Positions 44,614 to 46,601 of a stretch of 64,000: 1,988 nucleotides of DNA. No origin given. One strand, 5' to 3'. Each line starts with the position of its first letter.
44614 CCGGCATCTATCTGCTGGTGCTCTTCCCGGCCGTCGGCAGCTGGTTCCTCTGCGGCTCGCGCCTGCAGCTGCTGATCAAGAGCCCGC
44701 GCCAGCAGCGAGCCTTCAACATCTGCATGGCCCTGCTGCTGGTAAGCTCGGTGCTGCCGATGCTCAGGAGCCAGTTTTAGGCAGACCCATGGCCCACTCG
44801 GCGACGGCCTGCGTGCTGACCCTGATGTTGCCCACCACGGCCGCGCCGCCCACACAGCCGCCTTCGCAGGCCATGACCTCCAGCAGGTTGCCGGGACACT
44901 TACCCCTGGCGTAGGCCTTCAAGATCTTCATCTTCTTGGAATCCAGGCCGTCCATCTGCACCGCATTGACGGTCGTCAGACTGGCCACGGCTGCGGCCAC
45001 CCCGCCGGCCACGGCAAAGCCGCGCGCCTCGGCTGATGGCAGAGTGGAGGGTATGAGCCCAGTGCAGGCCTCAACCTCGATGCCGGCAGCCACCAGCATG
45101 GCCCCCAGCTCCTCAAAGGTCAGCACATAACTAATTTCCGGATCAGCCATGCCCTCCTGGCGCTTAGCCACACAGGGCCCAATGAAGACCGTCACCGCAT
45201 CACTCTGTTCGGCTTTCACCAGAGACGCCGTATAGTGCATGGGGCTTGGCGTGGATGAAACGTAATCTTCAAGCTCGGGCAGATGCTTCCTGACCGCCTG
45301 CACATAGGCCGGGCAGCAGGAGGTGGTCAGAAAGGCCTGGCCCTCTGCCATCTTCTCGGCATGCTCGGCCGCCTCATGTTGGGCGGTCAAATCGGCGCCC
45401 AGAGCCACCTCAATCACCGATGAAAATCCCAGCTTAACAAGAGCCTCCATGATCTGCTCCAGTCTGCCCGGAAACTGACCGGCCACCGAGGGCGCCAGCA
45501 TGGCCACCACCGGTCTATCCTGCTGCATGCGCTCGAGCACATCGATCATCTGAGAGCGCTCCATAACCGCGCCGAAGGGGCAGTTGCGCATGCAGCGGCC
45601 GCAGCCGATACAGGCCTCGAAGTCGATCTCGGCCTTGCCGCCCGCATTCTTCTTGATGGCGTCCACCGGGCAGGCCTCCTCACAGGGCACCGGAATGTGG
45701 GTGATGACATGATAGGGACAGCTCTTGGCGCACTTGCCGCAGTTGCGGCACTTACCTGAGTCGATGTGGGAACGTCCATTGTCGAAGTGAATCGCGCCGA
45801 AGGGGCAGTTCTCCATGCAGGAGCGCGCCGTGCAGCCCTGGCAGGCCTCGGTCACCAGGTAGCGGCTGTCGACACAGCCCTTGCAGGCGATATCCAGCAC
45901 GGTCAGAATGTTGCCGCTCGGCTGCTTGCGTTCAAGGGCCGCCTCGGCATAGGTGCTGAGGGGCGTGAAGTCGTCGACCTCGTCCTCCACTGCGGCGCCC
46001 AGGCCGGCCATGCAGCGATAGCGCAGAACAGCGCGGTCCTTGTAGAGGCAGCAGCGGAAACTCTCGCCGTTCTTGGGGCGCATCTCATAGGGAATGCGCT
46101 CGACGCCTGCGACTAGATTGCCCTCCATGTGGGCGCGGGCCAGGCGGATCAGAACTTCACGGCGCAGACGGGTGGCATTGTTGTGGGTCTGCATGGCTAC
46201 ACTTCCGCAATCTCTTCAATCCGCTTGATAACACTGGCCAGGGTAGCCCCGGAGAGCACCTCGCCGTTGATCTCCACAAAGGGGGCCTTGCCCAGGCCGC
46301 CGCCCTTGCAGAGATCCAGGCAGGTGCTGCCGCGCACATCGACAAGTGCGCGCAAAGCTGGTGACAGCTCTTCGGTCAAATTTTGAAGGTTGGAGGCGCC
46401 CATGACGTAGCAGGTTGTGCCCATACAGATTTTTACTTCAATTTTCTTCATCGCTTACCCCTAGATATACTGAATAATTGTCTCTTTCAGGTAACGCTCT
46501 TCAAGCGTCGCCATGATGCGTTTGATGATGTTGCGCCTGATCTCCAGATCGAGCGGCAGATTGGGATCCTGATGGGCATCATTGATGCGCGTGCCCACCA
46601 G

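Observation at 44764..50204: hfs/HydS-like regulatory hydrogenase module headed by Rex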

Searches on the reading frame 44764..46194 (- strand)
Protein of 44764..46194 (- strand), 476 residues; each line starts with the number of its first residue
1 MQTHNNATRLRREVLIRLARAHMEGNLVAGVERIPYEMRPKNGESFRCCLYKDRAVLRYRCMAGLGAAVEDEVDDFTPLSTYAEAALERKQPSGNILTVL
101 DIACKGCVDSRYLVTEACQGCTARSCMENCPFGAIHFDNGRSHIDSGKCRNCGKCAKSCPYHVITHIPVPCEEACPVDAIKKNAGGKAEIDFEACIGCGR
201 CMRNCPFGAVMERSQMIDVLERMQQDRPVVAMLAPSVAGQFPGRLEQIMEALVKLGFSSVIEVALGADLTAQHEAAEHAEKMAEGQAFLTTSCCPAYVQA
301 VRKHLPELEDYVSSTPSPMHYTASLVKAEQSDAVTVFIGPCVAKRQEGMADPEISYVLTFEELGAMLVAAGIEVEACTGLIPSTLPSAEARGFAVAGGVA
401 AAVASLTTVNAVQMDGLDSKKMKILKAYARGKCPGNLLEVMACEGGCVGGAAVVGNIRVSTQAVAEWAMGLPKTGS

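Call 3: search_protein_families(library=pfam, proteins=[window:44764-46194:-], max_evalue=0.01)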
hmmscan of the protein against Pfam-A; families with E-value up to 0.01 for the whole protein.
window:44764-46194:- (476 aa): 15 families
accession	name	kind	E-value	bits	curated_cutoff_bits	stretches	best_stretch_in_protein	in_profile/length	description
PF02906.19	Fe_hyd_lg_C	-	8.7e-57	193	22.1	1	228-451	2-245/245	Iron only hydrogenase large subunit, C-terminal domain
PF00037.32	Fer4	-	6.7e-16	57.8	21.1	2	189-210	2-23/24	4Fe-4S binding domain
PF25160.1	LdpA_Fe-S-bd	-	3e-14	53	27.6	2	168-215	6-48/49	LdpA Fe-S cluster-binding domain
PF12837.12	Fer4_6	-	2.2e-13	49.9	25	3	143-164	3-24/24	4Fe-4S binding domain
PF12838.12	Fer4_7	-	1.3e-12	48.5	27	2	171-209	8-52/52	4Fe-4S dicluster domain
PF13237.11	Fer4_10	-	9.3e-12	45.1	25.5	3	114-160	5-53/53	4Fe-4S dicluster domain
PF13187.11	Fer4_9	-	2.1e-10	40.9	27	3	117-164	1-52/52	4Fe-4S dicluster domain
PF12797.12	Fer4_2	-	1.9e-08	34.1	24.5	2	188-207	3-22/22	4Fe-4S binding domain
PF14697.11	Fer4_21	-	2e-08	34.7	35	1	171-208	14-55/59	4Fe-4S dicluster domain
PF13484.11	Fer4_16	-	4.6e-08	34.2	30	1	195-218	2-25/66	4Fe-4S double cluster binding domain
PF13247.11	Fer4_11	-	2e-07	31.6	26.2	1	113-164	5-59/100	4Fe-4S dicluster domain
PF12800.12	Fer4_4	-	0.00036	21.1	24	1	193-208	2-17/17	4Fe-4S binding domain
PF13183.11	Fer4_8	-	0.00048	21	27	1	193-222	3-32/68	4Fe-4S dicluster domain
PF12798.12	Fer4_3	-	0.0016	19.6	27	1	195-209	1-15/15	4Fe-4S binding domain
PF13534.11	Fer4_17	-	0.0058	17.6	22.2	1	148-206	1-57/61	4Fe-4S dicluster domain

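Call 4: search_protein_families(library=ncbifam, proteins=[window:44764-46194:-], max_evalue=0.01)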
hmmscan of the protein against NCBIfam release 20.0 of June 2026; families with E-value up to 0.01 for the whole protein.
window:44764-46194:- (476 aa): 85 families (the best 25 are shown)
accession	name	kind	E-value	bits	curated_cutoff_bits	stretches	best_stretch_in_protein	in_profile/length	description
TIGR04105.1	FeFe_hydrog_B1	subfamily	4.3e-163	543.3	450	1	4-454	2-459/462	monomeric [FeFe] hydrogenase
TIGR02512.1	FeFe_hydrog_A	subfamily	3.9e-40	137.9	405.95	2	144-403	4-289/375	[FeFe] hydrogenase, group A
NF040763.1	FeFe_hydrog_A6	exception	7.7e-33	113.7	765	2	145-402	143-426/571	NADH-dependent [FeFe] hydrogenase, group A6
NF040762.1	Hydr_FeFe_Clost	exception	4e-28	98.4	900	1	144-374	141-394/572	ferredoxin hydrogenase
NF058577.1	FdxA_fam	equivalog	6.1e-16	58.3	65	2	112-161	3-50/52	4Fe-4S ferredoxin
TIGR02700.1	flavo_MJ0208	hypoth_equivalog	7.8e-15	54.8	251.35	2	115-165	147-195/234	dihydromethanopterin reductase (acceptor)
NF041715.1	arsenate_red_ArrB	equivalog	9.1e-14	51.6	450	2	170-231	64-123/233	arsenate respiratory reductase iron-sulfur subunit ArrB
NF045874.1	Vhu_polyferre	exception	4.5e-13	48.7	600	2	112-164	124-174/381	F420-non-reducing hydrogenase associated-polyferredoxin VhuB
TIGR02951.1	DMSO_dmsB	equivalog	3.1e-12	46.8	214.1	2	170-214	71-116/161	DMSO/selenate family reductase complex B subunit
NF005503.0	PRK07118.1-2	equivalog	4.1e-12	46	252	2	117-169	139-189/292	RnfABCDGE type electron transport complex subunit B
NF045480.1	FdxA_Actino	equivalog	1.2e-11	44.8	125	2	112-164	3-55/107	ferredoxin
NF007382.0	PRK09898.1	equivalog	1.2e-11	44.5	213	2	113-165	118-172/208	ferredoxin-like protein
NF045992.1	CircClkLdpA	equivalog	1.2e-11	44.3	450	2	168-218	110-160/360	circadian clock protein LdpA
NF040770.1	hetero_SS_HdrA2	exception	2.5e-11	42.5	1100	2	113-165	574-624/777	CoB-CoM heterodisulfide reductase HdrA2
NF005504.0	PRK07118.1-3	equivalog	2.9e-11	43.3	437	2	105-174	209-275/293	Fe-S cluster domain-containing protein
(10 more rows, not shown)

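Call 38: search_solved_structures(query=window:44764-46194:-, max_evalue=0.00001, show_alignments=2)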
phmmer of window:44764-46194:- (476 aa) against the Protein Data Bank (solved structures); distinct sequences matched with E-value up to 0.00001: 56.
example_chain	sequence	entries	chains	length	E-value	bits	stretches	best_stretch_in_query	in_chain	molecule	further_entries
8a6t_A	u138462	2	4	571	1.6e-28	102.9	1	138-411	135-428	Electron bifurcating hydrogenase subunit HydA1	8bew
9rkm_A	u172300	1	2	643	9.5e-25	90.5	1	141-384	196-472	[FeFe]-hydrogenase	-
30jk_A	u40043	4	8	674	1.1e-24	90.3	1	141-384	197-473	[FeFe]-hydrogenase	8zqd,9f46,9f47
7p5h_A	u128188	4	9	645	1.8e-23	86.3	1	145-408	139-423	Fe-hydrogenase, subunit alpha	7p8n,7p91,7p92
1hfe_L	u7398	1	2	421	2e-23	86.2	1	171-404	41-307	PROTEIN (FE-ONLY HYDROGENASE (E.C.1.18.99.1) (LARGER SUBUNIT))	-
9r9v_A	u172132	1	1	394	2.2e-23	86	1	171-403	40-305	Periplasmic [Fe] hydrogenase large subunit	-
9hpx_A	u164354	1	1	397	2.2e-23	86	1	170-403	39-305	Periplasmic [Fe] hydrogenase large subunit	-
1e08_A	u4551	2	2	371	2.3e-23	86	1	170-404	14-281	[FE]-HYDROGENASE (LARGE SUBUNIT) | PERIPLASMIC [FE] HYDROGENASE LARGE SUBUNIT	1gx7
6sg2_AAA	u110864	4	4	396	2.5e-23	85.8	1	171-404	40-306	Periplasmic [Fe] hydrogenase large subunit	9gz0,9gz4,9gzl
8rtg_A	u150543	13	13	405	2.7e-23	85.7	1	171-404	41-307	Periplasmic [Fe] hydrogenase large subunit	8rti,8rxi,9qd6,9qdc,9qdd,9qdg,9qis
9gnk_A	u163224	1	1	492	4.1e-23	85.1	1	171-404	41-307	Periplasmic [Fe] hydrogenase large subunit,Periplasmic [Fe] hydrogenase small subunit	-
8ryh_A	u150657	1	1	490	4.5e-23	85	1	171-404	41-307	Periplasmic [Fe] hydrogenase large subunit,Periplasmic [Fe] hydrogenase small subunit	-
9gbu_A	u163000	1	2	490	5e-23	84.8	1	171-404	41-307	Periplasmic [Fe] hydrogenase large subunit,Periplasmic [Fe] hydrogenase small subunit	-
8ru6_B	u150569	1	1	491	6.7e-23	84.4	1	171-404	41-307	Periplasmic [Fe] hydrogenase large subunit,CpI,Periplasmic [Fe] hydrogenase small subunit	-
8bj7_A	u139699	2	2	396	4e-22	81.8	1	171-404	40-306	Periplasmic [Fe] hydrogenase large subunit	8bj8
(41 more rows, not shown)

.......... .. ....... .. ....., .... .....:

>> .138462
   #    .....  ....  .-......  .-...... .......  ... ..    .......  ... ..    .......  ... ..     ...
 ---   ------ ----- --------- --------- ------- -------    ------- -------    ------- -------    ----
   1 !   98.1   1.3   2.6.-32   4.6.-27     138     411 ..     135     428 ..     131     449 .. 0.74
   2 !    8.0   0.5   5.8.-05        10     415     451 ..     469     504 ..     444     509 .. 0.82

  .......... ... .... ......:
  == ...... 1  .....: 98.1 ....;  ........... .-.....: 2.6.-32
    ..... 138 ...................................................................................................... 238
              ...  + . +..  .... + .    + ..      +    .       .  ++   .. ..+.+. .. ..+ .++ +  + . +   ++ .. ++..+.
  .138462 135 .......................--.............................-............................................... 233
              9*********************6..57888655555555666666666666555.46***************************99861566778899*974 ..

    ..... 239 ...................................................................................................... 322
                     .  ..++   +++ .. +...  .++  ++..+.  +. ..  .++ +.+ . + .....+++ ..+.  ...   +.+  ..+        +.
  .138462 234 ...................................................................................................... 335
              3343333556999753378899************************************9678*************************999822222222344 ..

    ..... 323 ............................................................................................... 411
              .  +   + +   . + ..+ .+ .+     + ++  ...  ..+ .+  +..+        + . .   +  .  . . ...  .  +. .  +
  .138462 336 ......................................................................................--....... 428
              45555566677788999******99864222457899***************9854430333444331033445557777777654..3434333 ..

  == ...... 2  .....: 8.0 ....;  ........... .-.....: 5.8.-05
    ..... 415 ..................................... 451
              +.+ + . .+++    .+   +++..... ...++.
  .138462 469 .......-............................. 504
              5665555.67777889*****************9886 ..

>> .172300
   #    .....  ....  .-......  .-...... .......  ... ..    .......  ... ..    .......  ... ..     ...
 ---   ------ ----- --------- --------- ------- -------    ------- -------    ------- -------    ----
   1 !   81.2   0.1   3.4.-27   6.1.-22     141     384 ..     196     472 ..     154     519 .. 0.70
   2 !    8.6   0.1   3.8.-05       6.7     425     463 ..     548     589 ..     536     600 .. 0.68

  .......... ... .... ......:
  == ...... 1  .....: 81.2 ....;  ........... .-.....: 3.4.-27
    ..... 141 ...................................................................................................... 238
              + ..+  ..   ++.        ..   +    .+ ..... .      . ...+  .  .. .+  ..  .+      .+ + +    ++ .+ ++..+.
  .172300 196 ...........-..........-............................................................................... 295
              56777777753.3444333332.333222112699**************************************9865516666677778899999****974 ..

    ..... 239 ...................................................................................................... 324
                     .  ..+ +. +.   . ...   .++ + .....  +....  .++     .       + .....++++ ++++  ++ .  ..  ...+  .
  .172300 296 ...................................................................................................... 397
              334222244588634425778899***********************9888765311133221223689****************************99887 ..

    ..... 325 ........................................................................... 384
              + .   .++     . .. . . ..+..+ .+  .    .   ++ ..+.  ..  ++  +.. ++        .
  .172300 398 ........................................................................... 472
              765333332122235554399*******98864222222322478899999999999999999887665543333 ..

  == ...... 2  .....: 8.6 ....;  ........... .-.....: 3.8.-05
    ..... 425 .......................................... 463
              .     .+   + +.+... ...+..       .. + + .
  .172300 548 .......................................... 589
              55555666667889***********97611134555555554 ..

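Call 72: list_cluster_members(proteins=[P0001, P0121, window:44764-46194:-, window:49554-50204:-])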
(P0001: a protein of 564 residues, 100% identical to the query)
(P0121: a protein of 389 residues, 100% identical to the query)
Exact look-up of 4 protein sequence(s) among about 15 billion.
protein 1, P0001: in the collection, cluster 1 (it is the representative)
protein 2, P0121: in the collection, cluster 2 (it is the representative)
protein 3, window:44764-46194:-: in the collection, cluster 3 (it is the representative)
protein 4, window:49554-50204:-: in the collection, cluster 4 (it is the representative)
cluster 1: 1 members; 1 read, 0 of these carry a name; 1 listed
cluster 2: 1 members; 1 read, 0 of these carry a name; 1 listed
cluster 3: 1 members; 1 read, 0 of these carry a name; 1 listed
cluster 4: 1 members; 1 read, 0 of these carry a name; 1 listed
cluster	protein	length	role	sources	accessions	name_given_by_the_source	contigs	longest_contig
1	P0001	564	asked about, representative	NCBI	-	-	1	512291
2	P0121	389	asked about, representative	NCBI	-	-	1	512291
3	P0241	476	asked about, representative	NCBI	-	-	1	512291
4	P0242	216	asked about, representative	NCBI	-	-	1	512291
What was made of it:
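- Tried and rejected: list_cluster_members gave no names or accessions, so the organism stays unidentified (call 72).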

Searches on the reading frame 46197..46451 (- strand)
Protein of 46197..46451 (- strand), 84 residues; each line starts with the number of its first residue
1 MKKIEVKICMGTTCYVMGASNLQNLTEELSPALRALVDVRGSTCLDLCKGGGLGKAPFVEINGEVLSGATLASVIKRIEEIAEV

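Call 3: search_protein_families(library=pfam, proteins=[window:46197-46451:-], max_evalue=0.01)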
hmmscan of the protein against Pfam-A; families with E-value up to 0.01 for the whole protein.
window:46197-46451:- (84 aa): 2 families
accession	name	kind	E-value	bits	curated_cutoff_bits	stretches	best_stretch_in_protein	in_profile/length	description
PF01257.25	2Fe-2S_thioredx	-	2.5e-05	24.6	24.8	1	3-81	65-144/145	Thioredoxin-like [2Fe-2S] ferredoxin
PF07293.16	DUF1450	-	0.0031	17.7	30.1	1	20-80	14-70/75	Protein of unknown function (DUF1450)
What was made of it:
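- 46197..46451 (-): fdx2: second thioredoxin-like [2Fe-2S] protein (84 aa) paired with HydB. PF01257 24.6 bits, marginal (call 3).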

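Call 4: search_protein_families(library=ncbifam, proteins=[window:46197-46451:-], max_evalue=0.01)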
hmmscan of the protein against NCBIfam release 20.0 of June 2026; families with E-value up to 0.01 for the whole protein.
window:46197-46451:- (84 aa): 2 families
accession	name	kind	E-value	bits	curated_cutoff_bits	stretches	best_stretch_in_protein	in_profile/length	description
NF005747.0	PRK07571.1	equivalog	2e-05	24.3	224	1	7-82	93-169/173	bidirectional hydrogenase complex protein HoxE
NF005722.0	PRK07539.1-2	equivalog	0.00095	19.3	141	1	5-80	79-155/157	NADH-quinone oxidoreductase subunit NuoE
